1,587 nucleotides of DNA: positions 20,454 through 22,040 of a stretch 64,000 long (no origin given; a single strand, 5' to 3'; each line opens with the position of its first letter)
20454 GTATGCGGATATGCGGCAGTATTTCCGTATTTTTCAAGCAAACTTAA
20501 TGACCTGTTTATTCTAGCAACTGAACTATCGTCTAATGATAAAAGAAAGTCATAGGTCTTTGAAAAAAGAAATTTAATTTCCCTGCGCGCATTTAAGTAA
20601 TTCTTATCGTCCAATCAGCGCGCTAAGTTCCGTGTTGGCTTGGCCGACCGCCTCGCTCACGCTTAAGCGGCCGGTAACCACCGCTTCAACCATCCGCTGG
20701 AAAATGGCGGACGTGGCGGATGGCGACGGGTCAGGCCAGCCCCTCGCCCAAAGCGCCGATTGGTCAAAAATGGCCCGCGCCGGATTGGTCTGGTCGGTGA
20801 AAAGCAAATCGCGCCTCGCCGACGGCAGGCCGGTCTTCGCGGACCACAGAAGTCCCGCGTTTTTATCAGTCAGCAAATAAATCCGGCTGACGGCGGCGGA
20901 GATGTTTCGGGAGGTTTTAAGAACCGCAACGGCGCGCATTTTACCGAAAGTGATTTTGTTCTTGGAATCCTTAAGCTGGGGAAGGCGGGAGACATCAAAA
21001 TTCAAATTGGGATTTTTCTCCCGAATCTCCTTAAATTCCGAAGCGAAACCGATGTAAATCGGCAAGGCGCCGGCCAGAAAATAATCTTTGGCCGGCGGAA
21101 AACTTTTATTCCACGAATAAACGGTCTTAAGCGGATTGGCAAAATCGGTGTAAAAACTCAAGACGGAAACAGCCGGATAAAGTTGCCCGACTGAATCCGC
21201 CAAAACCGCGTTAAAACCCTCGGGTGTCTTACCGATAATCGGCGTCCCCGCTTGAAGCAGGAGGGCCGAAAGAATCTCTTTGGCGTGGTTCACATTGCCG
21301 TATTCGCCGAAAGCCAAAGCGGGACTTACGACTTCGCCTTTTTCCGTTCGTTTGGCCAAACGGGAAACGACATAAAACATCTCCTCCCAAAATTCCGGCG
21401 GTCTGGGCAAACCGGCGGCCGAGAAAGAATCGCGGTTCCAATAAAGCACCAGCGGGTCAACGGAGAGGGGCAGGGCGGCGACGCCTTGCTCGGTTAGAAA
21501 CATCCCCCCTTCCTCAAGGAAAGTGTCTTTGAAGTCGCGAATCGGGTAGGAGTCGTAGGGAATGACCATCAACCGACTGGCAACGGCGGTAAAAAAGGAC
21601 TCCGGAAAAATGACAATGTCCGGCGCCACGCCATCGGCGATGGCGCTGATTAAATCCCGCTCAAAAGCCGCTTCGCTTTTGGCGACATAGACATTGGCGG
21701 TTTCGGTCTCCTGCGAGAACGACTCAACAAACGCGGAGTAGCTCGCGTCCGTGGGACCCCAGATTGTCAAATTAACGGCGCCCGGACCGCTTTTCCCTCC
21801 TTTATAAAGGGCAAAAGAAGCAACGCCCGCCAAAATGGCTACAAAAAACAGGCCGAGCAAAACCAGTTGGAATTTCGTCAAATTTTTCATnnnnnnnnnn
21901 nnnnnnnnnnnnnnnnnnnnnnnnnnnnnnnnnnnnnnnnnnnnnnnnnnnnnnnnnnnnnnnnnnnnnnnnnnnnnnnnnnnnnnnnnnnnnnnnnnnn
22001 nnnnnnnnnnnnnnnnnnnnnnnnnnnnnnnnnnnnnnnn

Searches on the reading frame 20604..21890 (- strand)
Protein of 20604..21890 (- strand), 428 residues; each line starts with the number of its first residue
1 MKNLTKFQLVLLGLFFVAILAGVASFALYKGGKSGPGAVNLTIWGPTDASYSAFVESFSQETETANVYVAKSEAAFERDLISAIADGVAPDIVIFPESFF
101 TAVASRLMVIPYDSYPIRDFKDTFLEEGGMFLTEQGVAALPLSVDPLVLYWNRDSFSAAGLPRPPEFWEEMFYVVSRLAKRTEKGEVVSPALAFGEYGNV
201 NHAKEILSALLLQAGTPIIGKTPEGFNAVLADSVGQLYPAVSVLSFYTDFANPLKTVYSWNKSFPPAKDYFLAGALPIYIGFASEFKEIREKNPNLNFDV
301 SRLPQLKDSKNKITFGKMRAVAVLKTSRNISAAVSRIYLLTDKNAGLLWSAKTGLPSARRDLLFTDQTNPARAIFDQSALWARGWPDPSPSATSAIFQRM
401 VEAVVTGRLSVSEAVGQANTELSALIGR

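Call 7: search_protein_families(library=pfam, proteins=[window:20604-21890:-])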
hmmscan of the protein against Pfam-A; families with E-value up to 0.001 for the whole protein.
window:20604-21890:- (428 aa): 1 family
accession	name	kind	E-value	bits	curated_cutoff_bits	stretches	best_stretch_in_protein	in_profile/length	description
PF01547.30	SBP_bac_1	-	5.2e-10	40.2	26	1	50-329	9-289/307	Bacterial extracellular solute-binding protein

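Call 8: search_protein_families(library=ncbifam, proteins=[window:20604-21890:-])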
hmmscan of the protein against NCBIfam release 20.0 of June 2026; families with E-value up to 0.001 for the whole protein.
window:20604-21890:- (428 aa): 1 family
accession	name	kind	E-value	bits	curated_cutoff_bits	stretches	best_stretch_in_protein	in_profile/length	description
NF007011.0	PRK09474.1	equivalog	2.6e-07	29.8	291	1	38-183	30-170/396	maltose/maltodextrin ABC transporter substrate-binding protein MalE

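Call 35: find_encoding_contigs(protein=window:20607-21890:-, flank=1200, max_places=10)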
Protein window:20607-21890:- (428 aa): 16 contigs read that carry it; 9 places shown.
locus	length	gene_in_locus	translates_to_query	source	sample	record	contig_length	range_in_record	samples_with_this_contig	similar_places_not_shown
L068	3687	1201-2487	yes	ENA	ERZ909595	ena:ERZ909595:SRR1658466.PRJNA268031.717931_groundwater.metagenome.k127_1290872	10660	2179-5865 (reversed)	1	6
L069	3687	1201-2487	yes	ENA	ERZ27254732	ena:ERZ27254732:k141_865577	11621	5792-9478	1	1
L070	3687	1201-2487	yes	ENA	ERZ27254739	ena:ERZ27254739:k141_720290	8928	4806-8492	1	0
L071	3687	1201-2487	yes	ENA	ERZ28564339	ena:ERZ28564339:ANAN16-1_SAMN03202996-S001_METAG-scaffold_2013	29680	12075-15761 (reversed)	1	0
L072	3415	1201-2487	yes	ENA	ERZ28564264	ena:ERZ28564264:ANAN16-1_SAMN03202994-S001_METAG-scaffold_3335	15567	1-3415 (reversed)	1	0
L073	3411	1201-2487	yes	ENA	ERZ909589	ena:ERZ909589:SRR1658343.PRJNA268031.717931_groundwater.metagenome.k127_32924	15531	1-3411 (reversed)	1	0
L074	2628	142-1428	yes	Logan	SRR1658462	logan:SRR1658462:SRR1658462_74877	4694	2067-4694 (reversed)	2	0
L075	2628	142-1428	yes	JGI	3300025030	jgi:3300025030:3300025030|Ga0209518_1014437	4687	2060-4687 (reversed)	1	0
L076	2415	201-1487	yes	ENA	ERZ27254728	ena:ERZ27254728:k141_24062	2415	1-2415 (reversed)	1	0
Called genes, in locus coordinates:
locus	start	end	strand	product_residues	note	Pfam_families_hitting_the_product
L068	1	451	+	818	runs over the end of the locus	PF00521:DNA_topoisoIV, PF03989:DNA_gyraseA_C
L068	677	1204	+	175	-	PF01135:PCMT, PF01209:Ubie_methyltran, PF01728:FtsJ (weak), PF13489:Methyltransf_23 (faint), PF13847:Methyltransf_31, PF08241:Methyltransf_11, PF08242:Methyltransf_12, PF13649:Methyltransf_25, +1 more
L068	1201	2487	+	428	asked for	PF01547:SBP_bac_1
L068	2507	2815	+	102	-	PF05973:Gp49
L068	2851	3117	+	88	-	PF01381:HTH_3, PF12844:HTH_19, PF13560:HTH_31, PF22495:HTH_92 (weak)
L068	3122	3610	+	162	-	PF18895:T4SS_pilin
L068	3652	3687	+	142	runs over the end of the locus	-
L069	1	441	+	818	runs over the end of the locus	PF00521:DNA_topoisoIV, PF03989:DNA_gyraseA_C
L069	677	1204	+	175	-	PF01135:PCMT, PF01209:Ubie_methyltran, PF01728:FtsJ (weak), PF13489:Methyltransf_23 (faint), PF13847:Methyltransf_31, PF08241:Methyltransf_11, PF08242:Methyltransf_12, PF13649:Methyltransf_25, +1 more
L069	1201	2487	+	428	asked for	PF01547:SBP_bac_1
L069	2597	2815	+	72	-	PF05973:Gp49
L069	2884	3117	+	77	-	PF01381:HTH_3, PF12844:HTH_19, PF13560:HTH_31, PF22495:HTH_92 (weak)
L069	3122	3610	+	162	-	PF18895:T4SS_pilin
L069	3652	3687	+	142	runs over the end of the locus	-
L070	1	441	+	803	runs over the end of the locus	PF00521:DNA_topoisoIV, PF03989:DNA_gyraseA_C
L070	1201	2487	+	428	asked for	PF01547:SBP_bac_1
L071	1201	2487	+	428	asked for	PF01547:SBP_bac_1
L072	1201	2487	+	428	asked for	PF01547:SBP_bac_1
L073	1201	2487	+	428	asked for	PF01547:SBP_bac_1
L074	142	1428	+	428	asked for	PF01547:SBP_bac_1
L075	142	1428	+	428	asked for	PF01547:SBP_bac_1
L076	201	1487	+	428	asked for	PF01547:SBP_bac_1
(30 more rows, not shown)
